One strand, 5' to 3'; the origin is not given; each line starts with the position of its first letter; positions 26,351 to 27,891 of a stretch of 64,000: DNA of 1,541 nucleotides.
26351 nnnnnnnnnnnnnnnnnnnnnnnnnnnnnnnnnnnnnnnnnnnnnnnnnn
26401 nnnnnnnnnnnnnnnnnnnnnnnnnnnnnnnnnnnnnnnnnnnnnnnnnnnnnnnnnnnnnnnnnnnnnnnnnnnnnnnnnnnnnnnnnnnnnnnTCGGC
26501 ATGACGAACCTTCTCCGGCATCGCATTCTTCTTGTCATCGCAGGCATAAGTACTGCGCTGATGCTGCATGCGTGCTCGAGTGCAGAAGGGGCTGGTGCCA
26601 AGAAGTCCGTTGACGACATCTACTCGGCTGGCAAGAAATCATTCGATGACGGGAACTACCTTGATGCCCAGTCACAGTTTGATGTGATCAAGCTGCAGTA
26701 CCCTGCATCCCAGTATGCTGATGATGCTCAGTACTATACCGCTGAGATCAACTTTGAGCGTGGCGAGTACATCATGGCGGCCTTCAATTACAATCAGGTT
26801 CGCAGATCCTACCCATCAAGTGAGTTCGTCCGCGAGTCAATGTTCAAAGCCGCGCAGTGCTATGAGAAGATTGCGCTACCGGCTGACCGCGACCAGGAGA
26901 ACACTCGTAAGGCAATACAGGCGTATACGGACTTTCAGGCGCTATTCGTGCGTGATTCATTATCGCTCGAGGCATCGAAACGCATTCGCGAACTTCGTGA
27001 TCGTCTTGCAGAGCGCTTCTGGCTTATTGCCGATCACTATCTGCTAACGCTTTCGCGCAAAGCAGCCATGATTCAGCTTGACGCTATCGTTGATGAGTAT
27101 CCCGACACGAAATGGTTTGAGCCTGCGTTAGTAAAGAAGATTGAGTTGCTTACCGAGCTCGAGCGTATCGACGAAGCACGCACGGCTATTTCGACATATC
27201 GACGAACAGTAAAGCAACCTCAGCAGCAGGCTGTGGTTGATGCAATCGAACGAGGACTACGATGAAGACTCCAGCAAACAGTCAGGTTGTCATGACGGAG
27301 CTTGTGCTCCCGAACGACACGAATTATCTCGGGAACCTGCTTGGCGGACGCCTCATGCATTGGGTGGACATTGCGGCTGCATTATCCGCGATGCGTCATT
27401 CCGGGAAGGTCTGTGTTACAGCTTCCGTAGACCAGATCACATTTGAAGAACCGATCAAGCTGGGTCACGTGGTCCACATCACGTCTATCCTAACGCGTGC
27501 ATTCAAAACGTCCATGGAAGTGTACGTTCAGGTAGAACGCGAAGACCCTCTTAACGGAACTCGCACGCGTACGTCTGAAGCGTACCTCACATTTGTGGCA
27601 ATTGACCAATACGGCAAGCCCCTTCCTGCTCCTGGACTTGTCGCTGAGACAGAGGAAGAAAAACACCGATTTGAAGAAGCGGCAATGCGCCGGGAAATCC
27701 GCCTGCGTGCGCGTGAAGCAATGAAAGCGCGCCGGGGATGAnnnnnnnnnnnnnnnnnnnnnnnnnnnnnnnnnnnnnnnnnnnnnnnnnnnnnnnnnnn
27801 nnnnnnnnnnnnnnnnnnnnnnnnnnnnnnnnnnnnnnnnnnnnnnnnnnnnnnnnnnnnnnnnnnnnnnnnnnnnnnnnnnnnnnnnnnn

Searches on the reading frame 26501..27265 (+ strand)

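Call 52: search_protein_families(library=pfam, proteins=[window:26501-27265:+], max_evalue=0.001)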
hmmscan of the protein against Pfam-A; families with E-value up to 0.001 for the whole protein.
window:26501-27265:+ (254 aa): 3 families
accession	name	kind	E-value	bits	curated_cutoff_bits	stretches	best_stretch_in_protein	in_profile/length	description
PF13525.12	YfiO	-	5.5e-21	75.7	25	1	35-229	3-200/203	Outer membrane lipoprotein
PF13174.12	TPR_6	-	3.5e-08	34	26.3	0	75-107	1-33/33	Tetratricopeptide repeat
PF13512.12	TPR_18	-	2.7e-05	24.8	21.9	1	35-151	8-131/145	Tetratricopeptide repeat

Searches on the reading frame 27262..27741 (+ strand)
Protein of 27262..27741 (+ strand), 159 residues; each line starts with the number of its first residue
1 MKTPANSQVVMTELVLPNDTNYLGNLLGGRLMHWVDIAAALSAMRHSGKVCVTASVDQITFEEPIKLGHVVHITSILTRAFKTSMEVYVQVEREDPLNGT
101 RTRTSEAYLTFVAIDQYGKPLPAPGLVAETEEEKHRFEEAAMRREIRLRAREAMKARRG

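Call 52: search_protein_families(library=pfam, proteins=[window:27262-27741:+], max_evalue=0.001)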
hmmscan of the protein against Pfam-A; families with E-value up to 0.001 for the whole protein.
window:27262-27741:+ (159 aa): 1 family
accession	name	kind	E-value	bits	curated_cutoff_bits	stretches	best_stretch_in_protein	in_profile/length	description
PF03061.28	4HBT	-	2.8e-16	60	20.6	1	24-96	2-75/79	Thioesterase superfamily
